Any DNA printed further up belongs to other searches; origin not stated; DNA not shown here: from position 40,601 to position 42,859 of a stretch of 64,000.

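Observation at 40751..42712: Circularly permuted polyprenyl-phosphate glycosyl-phosphotransferase with the catalytic domain at the N-terminus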

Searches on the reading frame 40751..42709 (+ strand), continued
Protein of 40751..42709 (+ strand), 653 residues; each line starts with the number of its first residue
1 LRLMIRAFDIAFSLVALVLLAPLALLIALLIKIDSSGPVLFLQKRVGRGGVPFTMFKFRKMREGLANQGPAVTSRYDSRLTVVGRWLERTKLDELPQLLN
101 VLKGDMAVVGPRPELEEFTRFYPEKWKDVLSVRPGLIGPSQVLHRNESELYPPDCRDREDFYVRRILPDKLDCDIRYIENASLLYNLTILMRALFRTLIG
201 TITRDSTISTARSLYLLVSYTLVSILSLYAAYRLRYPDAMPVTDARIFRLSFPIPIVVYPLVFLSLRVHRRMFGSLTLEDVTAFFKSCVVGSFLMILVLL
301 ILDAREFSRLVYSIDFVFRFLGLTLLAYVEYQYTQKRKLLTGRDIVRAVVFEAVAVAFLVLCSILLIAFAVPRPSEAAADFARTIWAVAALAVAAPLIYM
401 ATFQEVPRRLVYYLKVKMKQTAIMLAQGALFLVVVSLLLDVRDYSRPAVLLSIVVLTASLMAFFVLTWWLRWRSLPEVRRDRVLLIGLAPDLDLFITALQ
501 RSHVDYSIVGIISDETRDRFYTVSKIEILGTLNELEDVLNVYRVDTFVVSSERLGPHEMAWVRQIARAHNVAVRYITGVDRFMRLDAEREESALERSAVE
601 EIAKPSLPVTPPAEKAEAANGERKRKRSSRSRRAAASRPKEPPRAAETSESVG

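Call 22: search_solved_structures(query=window:40751-42709:+, max_evalue=1, show_alignments=2)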
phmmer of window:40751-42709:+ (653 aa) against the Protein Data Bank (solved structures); distinct sequences matched with E-value up to 1: 7.
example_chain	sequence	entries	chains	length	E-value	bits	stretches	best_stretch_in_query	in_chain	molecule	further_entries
30us_A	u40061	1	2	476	1.9e-22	83.1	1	2-148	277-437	UDP-Gal::undecaprenolphosphate Gal-1-P transferase WbaP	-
9s7s_A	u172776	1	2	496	2.1e-22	83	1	2-148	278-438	UDP-Gal::undecaprenolphosphate Gal-1-P transferase WbaP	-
8g1n_A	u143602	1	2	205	2.1e-22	83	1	4-149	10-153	N,N'-diacetylbacilliosaminyl-1-phosphate transferase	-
30wc_A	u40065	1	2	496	2.1e-22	83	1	2-148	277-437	Undecaprenyl-phosphate galactose phosphotransferase WbaP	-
9s8l_A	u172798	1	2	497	2.1e-22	83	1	2-148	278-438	UDP-Gal::undecaprenolphosphate Gal-1-P transferase WbaP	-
8e37_B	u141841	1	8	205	8.1e-22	81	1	4-148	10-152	N,N'-diacetylbacilliosaminyl-1-phosphate transferase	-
8t53_A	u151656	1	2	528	2.3e-21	79.6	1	2-149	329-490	Undecaprenyl-phosphate galactose phosphotransferase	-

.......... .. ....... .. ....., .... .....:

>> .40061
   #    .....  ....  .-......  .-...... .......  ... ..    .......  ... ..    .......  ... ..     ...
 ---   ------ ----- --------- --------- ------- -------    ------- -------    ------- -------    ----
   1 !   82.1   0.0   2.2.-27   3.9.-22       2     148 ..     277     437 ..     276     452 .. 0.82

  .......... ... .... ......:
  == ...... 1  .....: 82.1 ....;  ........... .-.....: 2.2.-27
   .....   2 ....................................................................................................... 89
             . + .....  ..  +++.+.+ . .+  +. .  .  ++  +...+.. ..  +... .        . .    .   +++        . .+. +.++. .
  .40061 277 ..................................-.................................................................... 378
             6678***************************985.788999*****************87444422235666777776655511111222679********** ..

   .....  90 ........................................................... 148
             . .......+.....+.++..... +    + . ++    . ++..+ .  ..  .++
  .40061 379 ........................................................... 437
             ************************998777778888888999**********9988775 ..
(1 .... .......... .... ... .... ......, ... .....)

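Call 32: search_protein_families(library=pfam, proteins=[P0010, P0034, P0067, P0073, P0060, P0078, P0079, P0103, P0112, P0065], max_evalue=0.01)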
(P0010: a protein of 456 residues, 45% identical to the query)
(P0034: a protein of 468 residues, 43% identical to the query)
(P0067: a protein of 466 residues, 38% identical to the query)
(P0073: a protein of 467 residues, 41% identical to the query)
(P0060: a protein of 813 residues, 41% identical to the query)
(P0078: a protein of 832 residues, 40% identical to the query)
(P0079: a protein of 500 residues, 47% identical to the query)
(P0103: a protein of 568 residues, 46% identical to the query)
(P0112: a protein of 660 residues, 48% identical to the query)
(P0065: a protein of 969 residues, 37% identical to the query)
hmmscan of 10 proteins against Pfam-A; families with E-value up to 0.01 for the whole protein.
P0010 (456 aa): 2 families
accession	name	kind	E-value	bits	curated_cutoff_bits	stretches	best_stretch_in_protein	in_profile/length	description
PF02397.22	Bac_transf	-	9.9e-56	188.5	27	1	3-194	2-177/179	Bacterial sugar transferase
PF13727.12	CoA_binding_3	-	6.7e-08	33.2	25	1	277-438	17-175/175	CoA-binding domain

P0034 (468 aa): 2 families
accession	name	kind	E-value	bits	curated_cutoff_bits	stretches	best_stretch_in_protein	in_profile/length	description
PF02397.22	Bac_transf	-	3.2e-55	186.9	27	1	3-194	2-177/179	Bacterial sugar transferase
PF13727.12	CoA_binding_3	-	2.3e-09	37.9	25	1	283-429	25-163/175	CoA-binding domain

P0067 (466 aa): 2 families
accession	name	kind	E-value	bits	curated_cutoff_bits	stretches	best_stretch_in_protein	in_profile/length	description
PF02397.22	Bac_transf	-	1.6e-58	197.6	27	1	2-194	1-177/179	Bacterial sugar transferase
PF13727.12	CoA_binding_3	-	1.4e-12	48.4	25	1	277-439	18-175/175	CoA-binding domain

P0073 (467 aa): 2 families
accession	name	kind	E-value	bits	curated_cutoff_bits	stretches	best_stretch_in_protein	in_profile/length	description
PF02397.22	Bac_transf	-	2.4e-54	184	27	1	2-195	1-178/179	Bacterial sugar transferase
PF13727.12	CoA_binding_3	-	2.9e-13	50.7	25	1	264-441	4-175/175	CoA-binding domain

P0060 (813 aa): 11 families
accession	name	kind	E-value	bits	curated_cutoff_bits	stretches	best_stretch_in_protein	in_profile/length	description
PF02719.21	Polysacc_synt_2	-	9.5e-107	357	20.2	1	485-765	1-291/293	Polysaccharide biosynthesis protein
PF02397.22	Bac_transf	-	1.7e-57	194.3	27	1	3-189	1-172/179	Bacterial sugar transferase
PF13727.12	CoA_binding_3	-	4.7e-19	69.5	25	1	263-440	3-175/175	CoA-binding domain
PF01370.27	Epimerase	-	7e-18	65.3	20.9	1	485-692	1-224/240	NAD dependent epimerase/dehydratase family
PF04321.23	RmlD_sub_bind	-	1.7e-13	50.8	27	1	484-650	2-154/287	RmlD substrate binding domain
PF16363.11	GDP_Man_Dehyd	-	1.7e-11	44.6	27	1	486-609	1-130/332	GDP-mannose 4,6 dehydratase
PF01073.25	3Beta_HSD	-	1.6e-05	24.5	22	1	486-615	1-123/280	3-beta hydroxysteroid dehydrogenase/isomerase family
PF08659.16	KR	-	3.1e-05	24.4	22.6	1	485-607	3-135/180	KR domain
PF02629.25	CoA_binding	-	0.0016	19.6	22.3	1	342-422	3-79/97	CoA binding domain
PF00106.31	adh_short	-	0.0016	18.4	26.6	1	483-556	1-71/195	short chain dehydrogenase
PF07993.18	NAD_binding_4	-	0.0036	16.9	20.1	1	558-616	89-144/258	Male sterility protein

P0078 (832 aa): 11 families
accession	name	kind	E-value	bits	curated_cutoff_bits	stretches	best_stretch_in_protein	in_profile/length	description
PF02397.22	Bac_transf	-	1.7e-59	200.8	27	1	3-193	1-176/179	Bacterial sugar transferase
PF01370.27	Epimerase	-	1.4e-43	149.5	20.9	1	490-724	1-240/240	NAD dependent epimerase/dehydratase family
PF16363.11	GDP_Man_Dehyd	-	2.3e-24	86.9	27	1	491-785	1-331/332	GDP-mannose 4,6 dehydratase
PF01073.25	3Beta_HSD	-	1.1e-20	74.2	22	1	491-714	1-234/280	3-beta hydroxysteroid dehydrogenase/isomerase family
PF04321.23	RmlD_sub_bind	-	2.2e-18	66.8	27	1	490-757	3-245/287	RmlD substrate binding domain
PF13460.12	NAD_binding_10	-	4.9e-10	40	27.2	1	494-655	1-143/184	NAD(P)H-binding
PF13727.12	CoA_binding_3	-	7.1e-10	39.6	25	1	275-437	15-175/175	CoA-binding domain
PF05368.20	NmrA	-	1.5e-07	31.8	27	1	489-606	4-107/298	NmrA-like family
PF02719.21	Polysacc_synt_2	-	6.7e-07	29.2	20.2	1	490-606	1-128/293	Polysaccharide biosynthesis protein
PF07993.18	NAD_binding_4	-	7.5e-06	25.7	20.1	1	492-662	1-210/258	Male sterility protein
PF02629.25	CoA_binding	-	0.0038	18.4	22.3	0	339-405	4-68/97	CoA binding domain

P0079 (500 aa): 3 families
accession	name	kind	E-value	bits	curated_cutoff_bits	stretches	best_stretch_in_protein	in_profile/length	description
PF02397.22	Bac_transf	-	9.5e-55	185.3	27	1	9-202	1-178/179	Bacterial sugar transferase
PF13727.12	CoA_binding_3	-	4.8e-14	53.2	25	1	293-445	3-148/175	CoA-binding domain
PF02629.25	CoA_binding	-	0.0094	17.1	22.3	0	373-453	2-80/97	CoA binding domain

P0103 (568 aa): 3 families
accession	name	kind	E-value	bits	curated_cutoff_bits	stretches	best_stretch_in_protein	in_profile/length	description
PF02397.22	Bac_transf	-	4e-55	186.5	27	1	32-225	1-178/179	Bacterial sugar transferase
PF13727.12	CoA_binding_3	-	0.00052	20.5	25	1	369-495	55-173/175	CoA-binding domain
PF17836.7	PglD_N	-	0.005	17.8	23.4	1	400-473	1-67/78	PglD N-terminal domain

P0112 (660 aa): 3 families
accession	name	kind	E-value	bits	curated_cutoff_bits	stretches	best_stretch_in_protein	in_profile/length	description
PF02397.22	Bac_transf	-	2e-58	197.3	27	1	121-311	1-177/179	Bacterial sugar transferase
PF07238.19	PilZ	-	7.2e-06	26.7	22.5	1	3-107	1-100/102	PilZ domain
PF13727.12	CoA_binding_3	-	1.9e-05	25.2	25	1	472-568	76-170/175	CoA-binding domain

P0065 (969 aa): 21 families
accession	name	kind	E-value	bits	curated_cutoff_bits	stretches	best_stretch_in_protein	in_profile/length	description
PF02719.21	Polysacc_synt_2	-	3.5e-106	355.1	20.2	1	491-781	1-292/293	Polysaccharide biosynthesis protein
PF02397.22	Bac_transf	-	2.6e-61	206.7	27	1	3-195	1-178/179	Bacterial sugar transferase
PF00072.30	Response_reg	-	9.3e-26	90.6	30.2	1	840-953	1-111/111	Response regulator receiver domain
PF01370.27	Epimerase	-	7.7e-23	81.6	20.9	1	491-715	1-235/240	NAD dependent epimerase/dehydratase family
PF16363.11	GDP_Man_Dehyd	-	2.6e-15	57.1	27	1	492-615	1-130/332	GDP-mannose 4,6 dehydratase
PF13727.12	CoA_binding_3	-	2.2e-14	54.3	25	1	278-444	18-173/175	CoA-binding domain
PF04321.23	RmlD_sub_bind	-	1.7e-13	50.7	27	1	490-616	2-103/287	RmlD substrate binding domain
PF01073.25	3Beta_HSD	-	1.8e-08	34.2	22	1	492-623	1-125/280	3-beta hydroxysteroid dehydrogenase/isomerase family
PF08659.16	KR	-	1.1e-05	25.9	22.6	1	492-614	4-136/180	KR domain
PF07993.18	NAD_binding_4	-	1.2e-05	25.1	20.1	1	565-633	90-155/258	Male sterility protein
PF00106.31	adh_short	-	4e-05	23.6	26.6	1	489-563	1-72/195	short chain dehydrogenase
PF01488.26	Shikimate_DH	-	4.9e-05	23.9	24.3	0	344-369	8-33/138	Shikimate / quinate 5-dehydrogenase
PF01408.29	GFO_IDH_MocA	-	5.7e-05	24.2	24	1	350-428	2-78/120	Oxidoreductase family, NAD-binding Rossmann fold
PF17836.7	PglD_N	-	8.1e-05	23.6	23.4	1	350-421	1-66/78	PglD N-terminal domain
PF13460.12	NAD_binding_10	-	0.00013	22.3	27.2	1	495-668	1-152/184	NAD(P)H-binding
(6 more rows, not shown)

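Call 33: predict_structure(alignment_id=A1)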
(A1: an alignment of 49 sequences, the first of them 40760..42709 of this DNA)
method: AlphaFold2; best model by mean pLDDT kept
length: 650 residues; sequences in the alignment: 49
mean_pLDDT: 85.7   pTM: 0.75
mean pLDDT of the five models: 85.7, 85.2, 85.1, 82.6, 82.1
residues with pLDDT >= 90: 351; 70-90: 237; 50-70: 19; < 50: 43
segments of 3 or more residues with pLDDT < 50: 608-650
pLDDT, mean of each block of 10 residues (from residue 1): 92 96 97 94 96 94 84 85 89 96 95 96 97 92 80 88 96 95 94 79 82 95 96 91 96 97 87 85 97 97 92 95 88 81 92 93 82 69 84 90 87 93 87 78 84 96 94 83 89 83 91 87 90 90 94 93 97 84 70 78 51 38 35 38 38
secondary structure, 60 per line:
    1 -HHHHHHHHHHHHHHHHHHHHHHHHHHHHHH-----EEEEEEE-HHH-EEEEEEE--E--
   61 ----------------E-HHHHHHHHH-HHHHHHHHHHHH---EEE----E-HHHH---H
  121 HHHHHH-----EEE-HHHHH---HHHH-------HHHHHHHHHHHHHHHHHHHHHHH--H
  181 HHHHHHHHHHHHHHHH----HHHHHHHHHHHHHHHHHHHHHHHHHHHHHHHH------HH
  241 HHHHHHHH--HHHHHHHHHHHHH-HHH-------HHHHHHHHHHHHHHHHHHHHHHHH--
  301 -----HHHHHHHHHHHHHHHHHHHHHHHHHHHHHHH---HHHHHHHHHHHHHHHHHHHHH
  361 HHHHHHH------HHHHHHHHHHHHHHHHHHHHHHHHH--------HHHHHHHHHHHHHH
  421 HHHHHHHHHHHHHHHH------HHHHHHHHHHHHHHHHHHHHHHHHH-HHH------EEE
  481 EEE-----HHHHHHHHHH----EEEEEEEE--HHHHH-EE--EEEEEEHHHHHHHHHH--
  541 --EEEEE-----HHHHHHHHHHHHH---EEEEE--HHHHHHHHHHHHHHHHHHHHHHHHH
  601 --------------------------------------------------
elements in order: H2-31 E37-43 E49-55 H79-87 H89-100 E104-106 H113-116 H120-126 E132-134 H136-140 H144-147 H155-177 H180-196 H201-232 H239-248 H251-263 H275-298 H306-336 H340-367 H374-398 H407-436 H443-467 E478-483 H489-498 E503-510 H513-517 E523-528 H529-538 E543-547 H553-565 E569-573 H576-600

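Call 36: fold_search(model_id=the predicted structure, library=pdb)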
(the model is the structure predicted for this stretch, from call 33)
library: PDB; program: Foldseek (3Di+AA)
matches with E <= 10: 724; with E <= 0.001: 4
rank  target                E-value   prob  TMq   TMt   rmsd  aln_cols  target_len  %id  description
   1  8e37_A                9.5e-10  1.00  0.23  0.74   5.3       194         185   32  Structure of Campylobacter concisus wild-type SeMet PglC (released 2023-09-06)
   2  8g1n_A                2.0e-09  1.00  0.23  0.72   5.2       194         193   33  Structure of Campylobacter concisus PglC I57M/Q175M Variant with modeled C-terminus (released 2023-05-31)
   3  8g1n_B                2.3e-09  1.00  0.23  0.71   7.1       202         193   32  Structure of Campylobacter concisus PglC I57M/Q175M Variant with modeled C-terminus (released 2023-05-31)
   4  8t53_A                1.4e-06  1.00  0.22  0.35   3.5       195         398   30  S. enterica WbaP in a styrene maleic acid liponanoparticle (released 2024-02-14)
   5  3wg9_C                1.6e-03  1.00  0.14  0.39  17.7       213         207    9  Crystal structure of RSP, a Rex-family repressor (released 2014-08-13)
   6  7err                  2.6e-03  0.98  0.12  0.12  20.4       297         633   10  Tunnel-redesigned O2-tolerant CO dehydrogenase for removal of CO in real flue gas (Aerobic ChCODH2 A559W mutant) (released 2022-10-05)
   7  3wg9_D                5.0e-03  1.00  0.14  0.39  17.1       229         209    9  Crystal structure of RSP, a Rex-family repressor (released 2014-08-13)
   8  7zxc                  5.2e-03  0.97  0.12  0.13  20.8       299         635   11  H96D Mutant of Recombinant CODH-II (released 2023-03-15)
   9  1su6                  5.8e-03  0.97  0.13  0.13  20.8       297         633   11  Carbon monoxide dehydrogenase from Carboxydothermus hydrogenoformans: CO reduced state (released 2004-05-11)
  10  3wg9_B                8.0e-03  1.00  0.14  0.39  12.9       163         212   11  Crystal structure of RSP, a Rex-family repressor (released 2014-08-13)
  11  3wgh_A                8.4e-03  1.00  0.14  0.39  17.4       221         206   11  Crystal structure of RSP in complex with beta-NADH (released 2014-08-13)
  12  9iyn                  8.8e-03  0.96  0.12  0.13  20.5       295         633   10  ChCODH2 A559H_V610H mutant (released 2025-08-06)
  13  3wg9_A                9.2e-03  1.00  0.14  0.40  17.1       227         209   10  Crystal structure of RSP, a Rex-family repressor (released 2014-08-13)
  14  8x9d                  9.6e-03  0.96  0.12  0.12  20.3       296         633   11  Crystal structure of CO dehydrogenase mutant with increased affinity for electron mediators in high PEG concentration (released 2024-04-17)
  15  3ikv_B                1.3e-02  1.00  0.14  0.39  16.0       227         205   11  Crystal structure of a Rex-family repressor R90D mutant from Thermus aquaticus (released 2010-06-09)
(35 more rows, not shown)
